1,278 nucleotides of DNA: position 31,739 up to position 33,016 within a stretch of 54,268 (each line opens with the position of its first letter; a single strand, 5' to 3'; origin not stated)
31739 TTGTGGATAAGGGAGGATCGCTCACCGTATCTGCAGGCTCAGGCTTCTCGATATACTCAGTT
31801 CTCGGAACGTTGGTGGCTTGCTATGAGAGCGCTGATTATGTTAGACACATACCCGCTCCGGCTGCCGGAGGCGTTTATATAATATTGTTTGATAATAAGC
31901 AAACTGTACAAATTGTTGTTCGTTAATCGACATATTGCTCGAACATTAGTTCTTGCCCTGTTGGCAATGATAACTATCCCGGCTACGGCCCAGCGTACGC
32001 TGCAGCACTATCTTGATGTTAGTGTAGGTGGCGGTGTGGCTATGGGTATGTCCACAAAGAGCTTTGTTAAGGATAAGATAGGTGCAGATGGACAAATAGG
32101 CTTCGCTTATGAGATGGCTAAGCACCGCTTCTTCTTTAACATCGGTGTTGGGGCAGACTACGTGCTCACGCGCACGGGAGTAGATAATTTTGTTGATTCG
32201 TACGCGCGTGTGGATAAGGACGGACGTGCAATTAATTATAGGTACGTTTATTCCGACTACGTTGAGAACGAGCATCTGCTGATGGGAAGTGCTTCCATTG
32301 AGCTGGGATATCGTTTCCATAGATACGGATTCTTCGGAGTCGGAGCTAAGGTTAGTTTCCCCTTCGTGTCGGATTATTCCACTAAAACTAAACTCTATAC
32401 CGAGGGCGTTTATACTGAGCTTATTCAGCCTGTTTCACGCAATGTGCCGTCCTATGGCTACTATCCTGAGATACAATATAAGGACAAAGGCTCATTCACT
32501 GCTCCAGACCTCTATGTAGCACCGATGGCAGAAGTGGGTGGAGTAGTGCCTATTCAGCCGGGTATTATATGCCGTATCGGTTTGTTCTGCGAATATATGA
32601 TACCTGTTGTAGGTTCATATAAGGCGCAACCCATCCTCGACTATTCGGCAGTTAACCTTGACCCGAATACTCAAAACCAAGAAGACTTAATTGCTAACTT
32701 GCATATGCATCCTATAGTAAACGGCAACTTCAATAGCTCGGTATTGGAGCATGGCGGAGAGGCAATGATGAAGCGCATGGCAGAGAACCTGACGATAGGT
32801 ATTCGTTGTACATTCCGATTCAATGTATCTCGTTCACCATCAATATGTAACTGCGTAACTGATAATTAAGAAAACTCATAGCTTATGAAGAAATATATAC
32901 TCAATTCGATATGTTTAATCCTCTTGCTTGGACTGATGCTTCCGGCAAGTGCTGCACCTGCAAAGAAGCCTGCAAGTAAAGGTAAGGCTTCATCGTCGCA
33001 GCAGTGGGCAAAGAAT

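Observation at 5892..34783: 29-kb, two-operon island of four giant T9SS-tailed surface proteins plus a barrel/OmpA anchor pair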

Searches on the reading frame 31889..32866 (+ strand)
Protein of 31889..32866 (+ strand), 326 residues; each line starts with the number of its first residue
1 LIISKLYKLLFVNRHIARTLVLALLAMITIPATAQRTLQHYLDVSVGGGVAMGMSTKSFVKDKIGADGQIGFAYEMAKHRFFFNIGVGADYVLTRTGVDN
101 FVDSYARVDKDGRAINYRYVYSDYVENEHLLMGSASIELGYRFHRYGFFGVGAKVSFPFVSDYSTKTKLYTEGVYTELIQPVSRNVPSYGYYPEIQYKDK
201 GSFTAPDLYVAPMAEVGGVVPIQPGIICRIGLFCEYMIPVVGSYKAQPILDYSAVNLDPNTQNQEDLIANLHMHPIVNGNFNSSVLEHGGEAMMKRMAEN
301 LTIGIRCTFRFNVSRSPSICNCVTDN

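Call 3: search_protein_families(library=pfam, proteins=[window:31889-32866:+], max_evalue=0.01)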
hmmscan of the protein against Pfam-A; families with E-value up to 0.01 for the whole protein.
window:31889-32866:+ (326 aa): 0 families

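Call 5: search_protein_families(library=ncbifam, proteins=[window:31889-32866:+], max_evalue=1)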
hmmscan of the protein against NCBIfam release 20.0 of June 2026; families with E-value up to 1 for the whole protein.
window:31889-32866:+ (326 aa): 2 families
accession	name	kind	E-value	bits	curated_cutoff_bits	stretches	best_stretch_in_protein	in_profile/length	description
NF006090.0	PRK08242.1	equivalog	0.075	12.1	514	1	31-108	99-172/402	acetyl-CoA C-acetyltransferase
NF049866.1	outer_TDE1717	subfamily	0.13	12.2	135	0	74-94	142-162/210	TDE1717 family outer membrane beta-barrel protein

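Call 13: find_homologous_proteins(query=window:31889-32866:+)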
Query window:31889-32866:+ (326 aa): 14 proteins with E <= 0.001 among 1942 candidates.
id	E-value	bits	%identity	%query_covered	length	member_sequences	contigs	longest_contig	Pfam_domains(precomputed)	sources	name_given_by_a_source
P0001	2.8e-211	719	98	98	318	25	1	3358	-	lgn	-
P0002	5.8e-168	576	77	98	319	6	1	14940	-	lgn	-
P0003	5.5e-108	379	51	98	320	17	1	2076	-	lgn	-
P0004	4.1e-89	317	48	91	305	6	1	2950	-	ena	-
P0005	8.1e-84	300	45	93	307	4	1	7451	-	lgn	-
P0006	2.1e-83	298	44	97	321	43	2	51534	-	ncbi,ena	-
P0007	8.3e-82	293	47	94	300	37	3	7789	-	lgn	-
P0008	1.1e-80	290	46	92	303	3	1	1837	-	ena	-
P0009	5.6e-80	287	48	90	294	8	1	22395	-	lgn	-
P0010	1.6e-72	263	40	94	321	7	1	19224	-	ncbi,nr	ncbi:MAG: hypothetical protein IJ609_03155 [Paludibacteraceae bacterium]|nr:hypothetical protein [Pa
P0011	2.1e-68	249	41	96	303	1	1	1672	-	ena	-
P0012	3.4e-61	226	98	32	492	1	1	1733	PF27096.1,PF01541.31,PF22920.3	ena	-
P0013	1.3e-52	197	38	86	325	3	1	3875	-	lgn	-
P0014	1.0e-38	152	32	95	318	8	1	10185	-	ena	-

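Call 15: find_encoding_contigs(protein=P0006, flank=10000, max_places=3)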
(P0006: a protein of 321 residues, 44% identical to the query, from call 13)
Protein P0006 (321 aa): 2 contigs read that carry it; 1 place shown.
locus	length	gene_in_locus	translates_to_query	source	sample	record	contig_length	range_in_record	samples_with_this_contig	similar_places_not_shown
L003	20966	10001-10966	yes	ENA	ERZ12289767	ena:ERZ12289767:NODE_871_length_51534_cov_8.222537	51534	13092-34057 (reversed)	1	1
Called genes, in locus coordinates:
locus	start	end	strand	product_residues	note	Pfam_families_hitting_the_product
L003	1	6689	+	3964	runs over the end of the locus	PF00041:fn3 (faint), PF16656:Pur_ac_phosph_N (faint), PF24489:Ig_J_second (faint), PF25788:Ig_Rha78A_N (faint)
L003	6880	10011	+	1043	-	-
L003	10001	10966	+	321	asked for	-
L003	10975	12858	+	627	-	PF00691:OmpA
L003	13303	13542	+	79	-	-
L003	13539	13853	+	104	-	PF05016:ParE_toxin (weak)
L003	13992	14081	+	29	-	-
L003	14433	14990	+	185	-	PF17761:DUF1016_N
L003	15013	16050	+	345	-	-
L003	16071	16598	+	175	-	-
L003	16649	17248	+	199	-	-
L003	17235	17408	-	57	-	-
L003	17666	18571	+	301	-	PF13310:Virulence_RhuM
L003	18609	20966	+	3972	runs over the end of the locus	PF18998:Flg_new_2, PF09479:Flg_new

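Call 16: find_encoding_contigs(protein=P0010, flank=10000, max_places=3)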
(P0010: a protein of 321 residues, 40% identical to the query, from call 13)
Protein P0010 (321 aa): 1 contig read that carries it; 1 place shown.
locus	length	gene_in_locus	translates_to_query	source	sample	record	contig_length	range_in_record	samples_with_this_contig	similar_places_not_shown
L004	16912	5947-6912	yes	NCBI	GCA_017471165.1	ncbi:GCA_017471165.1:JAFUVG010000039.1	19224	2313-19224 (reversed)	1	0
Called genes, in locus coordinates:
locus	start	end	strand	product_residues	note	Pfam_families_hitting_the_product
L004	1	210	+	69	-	PF18998:Flg_new_2 (faint)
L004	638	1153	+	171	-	PF18998:Flg_new_2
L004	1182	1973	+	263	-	PF18998:Flg_new_2 (weak)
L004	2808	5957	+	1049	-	-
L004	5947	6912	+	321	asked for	-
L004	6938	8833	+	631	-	PF00691:OmpA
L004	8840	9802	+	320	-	PF00348:polyprenyl_synt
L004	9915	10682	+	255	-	-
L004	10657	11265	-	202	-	PF01812:5-FTHF_cyc-lig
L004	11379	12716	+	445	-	PF19755:DUF6242, PF25852:DUF6242_C, PF13415:Beta-prop_FBX42 (weak), PF24681:Kelch_KLHDC2_KLHL20_DRC7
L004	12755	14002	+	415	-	PF00162:PGK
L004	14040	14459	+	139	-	PF11325:DUF3127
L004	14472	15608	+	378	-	PF00149:Metallophos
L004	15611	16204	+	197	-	PF11967:RecO_N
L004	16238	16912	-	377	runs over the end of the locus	PF01073:3Beta_HSD, PF01370:Epimerase, PF02719:Polysacc_synt_2, PF04321:RmlD_sub_bind (weak), PF07993:NAD_binding_4, PF16363:GDP_Man_Dehyd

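Call 17: find_encoding_contigs(protein=P0009, flank=10000, max_places=3)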
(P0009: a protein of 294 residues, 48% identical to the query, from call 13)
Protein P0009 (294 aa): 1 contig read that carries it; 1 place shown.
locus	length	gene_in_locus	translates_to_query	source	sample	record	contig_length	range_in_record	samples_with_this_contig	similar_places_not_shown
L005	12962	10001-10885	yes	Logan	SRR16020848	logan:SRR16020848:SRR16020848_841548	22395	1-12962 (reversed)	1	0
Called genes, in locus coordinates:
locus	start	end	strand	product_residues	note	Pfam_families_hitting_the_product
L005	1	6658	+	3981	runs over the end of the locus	PF25059:FN3_DSCAM-DSCAML_C (faint), PF00041:fn3 (faint), PF16656:Pur_ac_phosph_N (faint), PF24489:Ig_J_second (faint), PF25788:Ig_Rha78A_N (faint)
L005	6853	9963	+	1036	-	PF00801:PKD (faint)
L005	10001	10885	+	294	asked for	-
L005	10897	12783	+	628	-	PF00691:OmpA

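Call 21: search_solved_structures(query=A1, max_evalue=10)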
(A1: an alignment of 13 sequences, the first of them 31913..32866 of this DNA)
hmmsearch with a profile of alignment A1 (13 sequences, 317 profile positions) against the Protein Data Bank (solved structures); distinct sequences matched with E-value up to 10: 0.

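Call 22: search_protein_families(library=pfam, alignment_id=A1, max_evalue=10)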
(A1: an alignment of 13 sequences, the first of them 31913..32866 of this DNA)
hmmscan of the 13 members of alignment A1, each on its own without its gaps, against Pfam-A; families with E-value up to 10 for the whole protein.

A. member 1, window:31913-32866:+ (318 aa): 1 family
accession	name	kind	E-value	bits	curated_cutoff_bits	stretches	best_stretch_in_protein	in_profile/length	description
PF25150.1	TPR_Trm732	-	0.32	10.9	27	1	57-99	220-262/265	Trm732, TPR repeats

B. families by the number of members that match (of 13 scanned): 4 families
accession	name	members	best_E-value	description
PF13568.12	OMP_b-brl_2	2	0.0018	Outer membrane protein beta-barrel domain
PF25233.1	DUF7849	1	0.007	Domain of unknown function (DUF7849)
PF13505.12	OMP_b-brl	1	0.026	Outer membrane protein beta-barrel domain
PF25150.1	TPR_Trm732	1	0.32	Trm732, TPR repeats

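Call 23: search_protein_families(library=ncbifam, proteins=[L003:9709-10008:+, L004:5655-5954:+, L005:9661-9960:+], max_evalue=10)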
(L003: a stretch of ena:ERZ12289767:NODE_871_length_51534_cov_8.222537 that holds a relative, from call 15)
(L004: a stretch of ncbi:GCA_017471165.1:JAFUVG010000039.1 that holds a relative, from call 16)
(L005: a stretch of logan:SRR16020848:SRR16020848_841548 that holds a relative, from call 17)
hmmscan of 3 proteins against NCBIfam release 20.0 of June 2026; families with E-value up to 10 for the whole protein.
L003:9709-10008:+ (100 aa): 2 families
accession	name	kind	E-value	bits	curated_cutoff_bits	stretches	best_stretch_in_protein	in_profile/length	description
TIGR04183.1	Por_Secre_tail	domain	0.00025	21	23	1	54-95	23-66/72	T9SS type A sorting domain-containing protein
NF033708.1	T9SS_Cterm_ChiA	domain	0.032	14.1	40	1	53-88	3-40/55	T9SS sorting signal type C domain-containing protein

L004:5655-5954:+ (100 aa): 1 family
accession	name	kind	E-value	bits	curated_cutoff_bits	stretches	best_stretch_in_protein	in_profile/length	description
TIGR04183.1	Por_Secre_tail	domain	0.00071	19.5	23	1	47-99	18-71/72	T9SS type A sorting domain-containing protein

L005:9661-9960:+ (100 aa): 1 family
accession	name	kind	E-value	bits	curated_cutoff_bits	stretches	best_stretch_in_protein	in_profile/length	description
TIGR04183.1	Por_Secre_tail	domain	0.0021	18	23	1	54-93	23-62/72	T9SS type A sorting domain-containing protein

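Call 24: search_protein_families(library=pfam, proteins=[L003:9709-10008:+, L004:5655-5954:+, L005:9661-9960:+], max_evalue=10)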
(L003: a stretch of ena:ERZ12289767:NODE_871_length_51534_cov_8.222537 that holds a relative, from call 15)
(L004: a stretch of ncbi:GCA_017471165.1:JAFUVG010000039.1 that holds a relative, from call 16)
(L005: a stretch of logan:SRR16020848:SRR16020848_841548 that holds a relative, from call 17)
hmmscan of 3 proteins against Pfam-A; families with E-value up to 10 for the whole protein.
L003:9709-10008:+ (100 aa): 2 families
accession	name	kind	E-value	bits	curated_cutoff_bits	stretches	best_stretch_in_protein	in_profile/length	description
PF18962.6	Por_Secre_tail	-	0.033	14.9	27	1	54-95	24-68/75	Secretion system C-terminal sorting domain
PF19910.5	DUF6383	-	0.033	14.8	23.7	1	45-99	22-74/74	Domain of unknown function (DUF6383)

L004:5655-5954:+ (100 aa): 0 families

L005:9661-9960:+ (100 aa): 2 families
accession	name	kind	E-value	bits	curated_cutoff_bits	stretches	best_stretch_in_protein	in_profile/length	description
PF19910.5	DUF6383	-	0.00064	20.2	23.7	1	38-99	15-74/74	Domain of unknown function (DUF6383)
PF18962.6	Por_Secre_tail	-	0.23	12.2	27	1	54-94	24-67/75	Secretion system C-terminal sorting domain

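Call 27: predict_structure(alignment_id=A1)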
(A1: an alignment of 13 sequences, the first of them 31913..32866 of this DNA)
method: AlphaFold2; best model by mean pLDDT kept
length: 318 residues; sequences in the alignment: 13
mean_pLDDT: 83.1   pTM: 0.73
mean pLDDT of the five models: 83.1, 79.8, 79.7, 78.0, 77.9
residues with pLDDT >= 90: 135; 70-90: 128; 50-70: 36; < 50: 19
segments of 3 or more residues with pLDDT < 50: 1-5, 21-27, 316-318
pLDDT, mean of each block of 10 residues (from residue 1): 51 58 50 94 83 89 94 93 93 88 84 92 95 88 95 94 83 69 88 89 94 89 94 77 86 84 88 84 72 92 77 48
secondary structure, 60 per line:
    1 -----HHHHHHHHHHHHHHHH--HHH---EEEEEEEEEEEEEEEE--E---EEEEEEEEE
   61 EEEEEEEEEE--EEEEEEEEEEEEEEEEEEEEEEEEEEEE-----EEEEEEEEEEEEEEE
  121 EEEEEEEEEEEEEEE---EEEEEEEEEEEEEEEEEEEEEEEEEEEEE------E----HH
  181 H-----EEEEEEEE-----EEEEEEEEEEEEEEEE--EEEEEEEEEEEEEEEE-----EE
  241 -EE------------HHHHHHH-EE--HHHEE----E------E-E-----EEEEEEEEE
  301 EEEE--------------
elements in order: H6-21 E30-45 E52-70 E73-100 E106-135 E139-167 E187-194 E200-215 E218-233 H256-262 E292-304

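Call 30: fold_search(model_id=the predicted structure, library=pdb)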
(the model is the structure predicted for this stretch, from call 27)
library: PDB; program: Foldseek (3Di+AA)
matches with E <= 10: 750; with E <= 0.001: 6
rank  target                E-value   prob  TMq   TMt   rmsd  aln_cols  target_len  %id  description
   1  9nh1_C                8.7e-05  1.00  0.28  0.32  19.6       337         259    7  In situ cryo-EM structure of porin I of the Legionella Dot/Icm T4SS machine (released 2025-09-17)
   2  9nh1_B                9.6e-05  1.00  0.27  0.31  20.2       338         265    7  In situ cryo-EM structure of porin I of the Legionella Dot/Icm T4SS machine (released 2025-09-17)
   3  9nh1_A                2.5e-04  0.99  0.26  0.31  23.2       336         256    7  In situ cryo-EM structure of porin I of the Legionella Dot/Icm T4SS machine (released 2025-09-17)
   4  9nh2_A                3.4e-04  1.00  0.32  0.44  12.3       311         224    7  In situ cryo-EM structure of porin III of the Legionella Dot/Icm T4SS machine (released 2025-09-17)
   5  1k24                  4.5e-04  1.00  0.30  0.36  20.5       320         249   11  Crystal Structure of the OpcA Outer Membrane Adhesin/Invasin from Neisseria meningitidis (released 2002-03-27)
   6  9fzc_A                4.7e-04  1.00  0.26  0.41  11.0       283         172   13  Structure of OmpA-short in complex with nanobody Nb01 (released 2024-07-17)
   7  8jto                  1.1e-03  0.38  0.14  0.13  25.5       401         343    5  Outer membrane porin of Burkholderia pseudomallei (BpsOmp38) in complex with ceftazidime (released 2024-06-26)
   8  9a2m_MODEL_1_A        1.4e-03  1.00  0.29  0.27  11.7       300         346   12  Model of E. coli OmpA by in-cell photo-crosslinking MS and deep learning (released 2023-02-24)
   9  3qrc_B                1.4e-03  1.00  0.25  0.45  11.8       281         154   11  The crystal structure of Ail, the attachment invasion locus protein of Yersinia pestis, in complex with the heparin an (released 2011-11-23)
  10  4v3g_B                1.5e-03  0.66  0.19  0.18  27.8       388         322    9  Crystal structure of CymA from Klebsiella oxytoca (released 2015-06-03)
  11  3qrc_A                1.9e-03  1.00  0.24  0.45  12.4       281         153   11  The crystal structure of Ail, the attachment invasion locus protein of Yersinia pestis, in complex with the heparin an (released 2011-11-23)
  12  4v3g_A                2.1e-03  0.72  0.19  0.19  27.2       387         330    8  Crystal structure of CymA from Klebsiella oxytoca (released 2015-06-03)
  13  3aeh_A                2.3e-03  0.90  0.25  0.27  25.6       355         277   12  Integral membrane domain of autotransporter Hbp (released 2010-07-07)
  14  9n2d_B                2.7e-03  0.23  0.13  0.12  29.8       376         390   11  Cryo-EM structure of an extended F. johnsoniae BAM complex, composite map (released 2025-07-09)
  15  4v3h_B                3.1e-03  0.47  0.17  0.17  27.1       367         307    9  Crystal structure of CymA from Klebsiella oxytoca (released 2015-06-03)
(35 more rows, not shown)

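Call 88: search_protein_representatives(alignment_id=A1)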
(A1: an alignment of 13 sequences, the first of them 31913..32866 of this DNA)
Query: 13 sequences, 317 profile positions. Proteins with E-value up to 0.001 (for the whole library): 1591; up to 1e-10: 509; up to 1e-30: 85. The best 150 are listed.
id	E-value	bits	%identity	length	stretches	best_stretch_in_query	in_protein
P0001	6.0e-143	491.9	-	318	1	2-317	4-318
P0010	8.3e-136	468.4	-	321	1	2-315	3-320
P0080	2.5e-119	414.3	-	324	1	4-315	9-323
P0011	3.7e-116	403.9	-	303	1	1-317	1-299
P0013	3.6e-112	390.8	-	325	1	3-316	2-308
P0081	3.2e-103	361.4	-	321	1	5-316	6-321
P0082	4.3e-86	305.1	-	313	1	7-315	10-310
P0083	2.5e-85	302.6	-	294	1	16-316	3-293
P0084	6.9e-85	301.1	-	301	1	7-315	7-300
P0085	7.3e-84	297.8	-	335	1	10-316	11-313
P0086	8.4e-80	284.4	-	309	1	1-316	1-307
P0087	3.9e-78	279.0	-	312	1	6-313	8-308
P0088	1.4e-76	273.8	-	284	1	25-311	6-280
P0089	1.8e-76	273.5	-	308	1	2-313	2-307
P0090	6.8e-76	271.6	-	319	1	7-315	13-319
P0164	1.0e-27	113.3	-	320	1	4-313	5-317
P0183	4.3e-22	94.8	-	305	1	17-316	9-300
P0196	7.6e-20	87.5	-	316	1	1-315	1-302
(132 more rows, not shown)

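Call 91: search_protein_families(library=ncbifam, alignment_id=A3, max_evalue=0.01)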
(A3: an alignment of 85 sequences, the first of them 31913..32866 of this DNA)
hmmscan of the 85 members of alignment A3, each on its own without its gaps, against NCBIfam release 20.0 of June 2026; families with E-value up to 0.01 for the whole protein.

A. member 1, window:31913-32866:+ (318 aa): 0 families

B. families by the number of members that match (of 85 scanned): 44 families (the first 25 are shown)
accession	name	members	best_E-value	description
NF049866.1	outer_TDE1717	3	1.2e-05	TDE1717 family outer membrane beta-barrel protein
NF053611.1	YiaD_Gzip_OmpA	1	5.1e-36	YiaD family glycine zipper/OmpA-like lipoprotein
NF053612.1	anchor_PA1041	1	5.3e-30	PA1041 family peptidoglycan-binding anchor lipoprotein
NF053607.1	CHU_0125_OmpA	1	5.3e-30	CHU_0125 family OmpA-like outer membrane integrity protein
NF053613.1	OMP_toxin_LptF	1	3.7e-28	lipotoxin F family OmpA-related lipoprotein LptF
NF053585.1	OMP_LP_YfiB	1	1.1e-27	outer membrane lipoprotein YfiB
NF045787.1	OmpABordt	1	2.4e-25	outer membrane protein OmpA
NF052230.1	T9SS_PorE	1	2.9e-24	PorE family type IX secretion system protein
NF033763.1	exchanger_TraB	1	1.1e-22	outer membrane exchange protein TraB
TIGR03350.1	type_VI_ompA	1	3e-21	type VI secretion system protein TssL, long form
NF007804.1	PRK10510.1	1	3.8e-20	OmpA family lipoprotein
TIGR02802.1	Pal_lipo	1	8e-20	peptidoglycan-associated lipoprotein Pal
NF006541.1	PRK09038.1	1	4.8e-19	flagellar motor protein MotD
NF045788.1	Omp38Acinit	1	6.4e-18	outer membrane protein Omp38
NF005444.0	PRK07033.1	1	1.8e-17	DotU family type VI secretion system protein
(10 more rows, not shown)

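Call 92: find_encoding_contigs(protein=P0164, flank=10000, max_places=2)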
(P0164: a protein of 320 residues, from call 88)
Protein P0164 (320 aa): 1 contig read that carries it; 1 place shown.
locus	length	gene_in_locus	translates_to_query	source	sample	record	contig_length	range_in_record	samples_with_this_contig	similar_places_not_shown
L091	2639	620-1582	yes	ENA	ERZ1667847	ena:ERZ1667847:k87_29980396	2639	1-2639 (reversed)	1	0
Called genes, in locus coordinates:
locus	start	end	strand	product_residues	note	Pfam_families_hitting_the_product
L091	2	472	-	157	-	?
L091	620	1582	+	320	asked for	-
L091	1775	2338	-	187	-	-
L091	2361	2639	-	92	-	?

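Call 93: find_encoding_contigs(protein=P0183, flank=10000, max_places=2)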
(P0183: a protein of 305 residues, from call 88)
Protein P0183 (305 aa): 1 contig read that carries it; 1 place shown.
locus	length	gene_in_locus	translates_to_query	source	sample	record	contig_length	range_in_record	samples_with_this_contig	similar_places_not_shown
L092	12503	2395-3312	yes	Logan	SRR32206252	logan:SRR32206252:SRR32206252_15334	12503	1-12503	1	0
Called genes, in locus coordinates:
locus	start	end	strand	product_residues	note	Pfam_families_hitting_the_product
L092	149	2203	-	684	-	PF00133:tRNA-synt_1, PF09334:tRNA-synt_1g, PF08264:Anticodon_1 (weak), PF19303:Anticodon_3, PF01588:tRNA_bind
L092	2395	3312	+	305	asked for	-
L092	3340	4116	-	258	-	PF19293:CdaA_N, PF02457:DAC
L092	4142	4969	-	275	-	PF00809:Pterin_bind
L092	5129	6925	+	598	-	PF03781:FGE-sulfatase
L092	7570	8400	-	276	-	-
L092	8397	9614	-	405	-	PF05226:CHASE2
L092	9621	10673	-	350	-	PF08843:AbiEii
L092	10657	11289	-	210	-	PF19570:DUF6088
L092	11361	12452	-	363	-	PF12770:CHAT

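Call 94: find_encoding_contigs(protein=P0196, flank=10000, max_places=2)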
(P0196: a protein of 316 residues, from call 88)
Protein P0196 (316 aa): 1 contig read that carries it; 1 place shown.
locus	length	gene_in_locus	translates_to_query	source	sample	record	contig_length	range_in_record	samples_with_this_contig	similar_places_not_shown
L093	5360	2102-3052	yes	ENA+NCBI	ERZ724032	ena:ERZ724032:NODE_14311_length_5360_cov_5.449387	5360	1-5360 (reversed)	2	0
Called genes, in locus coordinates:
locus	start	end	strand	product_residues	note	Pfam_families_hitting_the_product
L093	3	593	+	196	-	?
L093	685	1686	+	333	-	PF13480:Acetyltransf_6, PF02388:FemAB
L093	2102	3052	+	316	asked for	-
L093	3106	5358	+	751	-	?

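Call 97: search_protein_families(library=ncbifam, proteins=[L092:5129-6922:+], max_evalue=0.001)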
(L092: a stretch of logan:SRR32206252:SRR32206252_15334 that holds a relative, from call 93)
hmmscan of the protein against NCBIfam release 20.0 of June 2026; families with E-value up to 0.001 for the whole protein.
L092:5129-6922:+ (598 aa): 6 families
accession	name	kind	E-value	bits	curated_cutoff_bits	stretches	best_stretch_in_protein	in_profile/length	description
TIGR03524.1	GldJ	equivalog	1.9e-101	340.5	458.2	3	327-475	250-396/559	gliding motility lipoprotein GldJ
TIGR03530.1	GldJ_short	equivalog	2e-83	280.5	382.9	3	35-202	25-191/396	gliding motility lipoprotein GldJ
TIGR03525.2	GldK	equivalog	1.3e-61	209.1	350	4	249-456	153-351/408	T9SS ring complex lipoprotein PorK/GldK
NF051459.1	pyoverdine_PvdO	equivalog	1.1e-09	37.8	500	1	409-447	185-223/280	dihydropyoverdine dehydrogenase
NF041186.1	SenA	equivalog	3.1e-05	23.5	420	0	340-385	289-336/382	selenoneine synthase SenA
TIGR02171.1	Fb_sc_TIGR02171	subfamily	0.00024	19.2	544.35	1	338-454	156-229/912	TIGR02171 family lipoprotein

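Call 100: search_protein_families(library=pfam, proteins=[L003:11941-12534:+, L004:7913-8509:+], max_evalue=1)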
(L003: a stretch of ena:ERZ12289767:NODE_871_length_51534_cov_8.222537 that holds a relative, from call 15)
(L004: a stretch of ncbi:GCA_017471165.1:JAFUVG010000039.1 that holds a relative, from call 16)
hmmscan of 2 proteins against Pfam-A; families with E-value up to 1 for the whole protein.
L003:11941-12534:+ (198 aa): 1 family
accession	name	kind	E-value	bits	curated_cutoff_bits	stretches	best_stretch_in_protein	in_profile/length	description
PF13620.12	CarboxypepD_reg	-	5.1e-06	27.2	32.3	1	32-93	17-78/82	Carboxypeptidase regulatory-like domain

L004:7913-8509:+ (199 aa): 3 families
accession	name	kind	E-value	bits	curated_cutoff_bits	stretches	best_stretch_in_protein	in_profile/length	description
PF13620.12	CarboxypepD_reg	-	5.1e-07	30.4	32.3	2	112-173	5-64/82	Carboxypeptidase regulatory-like domain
PF23374.1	Fn3_arc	-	0.029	14.9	28.9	1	112-132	26-46/78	Archaeal fibronectin-III type-like domain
PF23157.1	DUF7055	-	0.12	12.6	27.6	1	106-137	13-44/66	Domain of unknown function (DUF7055)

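Call 105: search_solved_structures(query=A3, max_evalue=10)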
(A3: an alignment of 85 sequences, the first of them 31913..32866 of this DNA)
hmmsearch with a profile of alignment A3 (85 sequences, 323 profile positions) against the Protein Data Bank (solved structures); distinct sequences matched with E-value up to 10: 0.
